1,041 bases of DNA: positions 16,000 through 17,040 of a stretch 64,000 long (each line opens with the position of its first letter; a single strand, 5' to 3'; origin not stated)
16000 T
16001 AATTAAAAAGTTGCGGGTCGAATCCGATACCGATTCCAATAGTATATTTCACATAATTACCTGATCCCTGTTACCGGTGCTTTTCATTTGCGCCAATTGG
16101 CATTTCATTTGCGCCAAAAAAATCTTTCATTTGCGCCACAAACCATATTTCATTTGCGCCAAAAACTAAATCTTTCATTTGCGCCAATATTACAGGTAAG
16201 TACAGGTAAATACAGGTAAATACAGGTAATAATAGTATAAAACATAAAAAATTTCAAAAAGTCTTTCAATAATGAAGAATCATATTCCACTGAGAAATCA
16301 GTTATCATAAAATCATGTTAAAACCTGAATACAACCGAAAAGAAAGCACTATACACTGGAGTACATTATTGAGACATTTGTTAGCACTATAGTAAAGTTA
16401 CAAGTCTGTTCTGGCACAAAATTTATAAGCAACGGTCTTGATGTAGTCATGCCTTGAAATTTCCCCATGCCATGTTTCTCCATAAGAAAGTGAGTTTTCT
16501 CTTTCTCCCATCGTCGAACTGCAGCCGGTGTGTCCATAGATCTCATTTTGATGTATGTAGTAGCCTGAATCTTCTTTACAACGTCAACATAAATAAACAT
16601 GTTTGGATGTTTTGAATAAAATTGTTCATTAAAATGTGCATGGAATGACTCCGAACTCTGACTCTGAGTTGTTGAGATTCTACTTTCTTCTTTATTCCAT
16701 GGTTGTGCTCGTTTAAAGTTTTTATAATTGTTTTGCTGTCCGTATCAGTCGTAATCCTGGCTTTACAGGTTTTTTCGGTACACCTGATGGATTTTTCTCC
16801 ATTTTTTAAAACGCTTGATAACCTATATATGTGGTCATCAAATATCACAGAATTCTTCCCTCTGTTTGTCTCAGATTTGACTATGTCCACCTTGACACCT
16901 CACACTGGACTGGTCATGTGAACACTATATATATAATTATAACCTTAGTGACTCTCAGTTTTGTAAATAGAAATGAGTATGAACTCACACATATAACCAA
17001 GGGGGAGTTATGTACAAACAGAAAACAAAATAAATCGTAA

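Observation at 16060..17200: Small FLYWCH-encoding element with inverted repeats and a perfect 9-bp target-site duplication, likely a non-autonomous MULE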

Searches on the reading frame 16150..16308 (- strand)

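Call 6: search_protein_families(library=pfam, proteins=[window:16150-16308:-], max_evalue=1)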
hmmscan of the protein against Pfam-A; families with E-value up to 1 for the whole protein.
window:16150-16308:- (52 aa): 1 family
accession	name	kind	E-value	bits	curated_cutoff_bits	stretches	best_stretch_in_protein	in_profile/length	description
PF04875.17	DUF645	-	0.093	13.2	27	1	21-51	11-42/59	Protein of unknown function, DUF645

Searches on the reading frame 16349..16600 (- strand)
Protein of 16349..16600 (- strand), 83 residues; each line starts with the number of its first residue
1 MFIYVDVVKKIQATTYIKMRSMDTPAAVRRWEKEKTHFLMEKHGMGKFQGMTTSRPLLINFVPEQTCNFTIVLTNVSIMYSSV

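Call 6: search_protein_families(library=pfam, proteins=[window:16349-16600:-], max_evalue=1)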
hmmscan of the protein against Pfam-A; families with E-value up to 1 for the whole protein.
window:16349-16600:- (83 aa): 0 families

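Call 19: find_encoding_contigs(protein=window:16352-16600:-, flank=3000, max_places=10)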
Protein seq(83 aa) (83 aa): no gene with exactly this product is on record in the collection.

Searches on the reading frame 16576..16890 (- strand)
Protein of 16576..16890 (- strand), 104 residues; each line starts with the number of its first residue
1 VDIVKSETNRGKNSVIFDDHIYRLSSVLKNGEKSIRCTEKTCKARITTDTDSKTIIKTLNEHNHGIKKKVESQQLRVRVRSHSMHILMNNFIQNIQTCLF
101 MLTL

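Call 6: search_protein_families(library=pfam, proteins=[window:16576-16890:-], max_evalue=1)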
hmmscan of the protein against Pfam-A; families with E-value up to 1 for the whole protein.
window:16576-16890:- (104 aa): 1 family
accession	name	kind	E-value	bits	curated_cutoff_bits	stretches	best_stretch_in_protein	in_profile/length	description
PF04500.22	FLYWCH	-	1.6e-11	44.7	23.6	1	7-64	3-62/62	FLYWCH zinc finger domain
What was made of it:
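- Checked: The minus-strand ORF 16576-16890 hits Pfam PF04500 at E=1.6e-11, 44.7 bits against a cut-off of 23.6 (call 6).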

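Call 18: find_encoding_contigs(protein=window:16579-16890:-, flank=3000, max_places=10)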
Protein seq(104 aa) (104 aa): no gene with exactly this product is on record in the collection.
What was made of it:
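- Tried and rejected: Neither of the two window ORFs is on record (calls 18, 19), so no second copy of this exact derivative was found.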
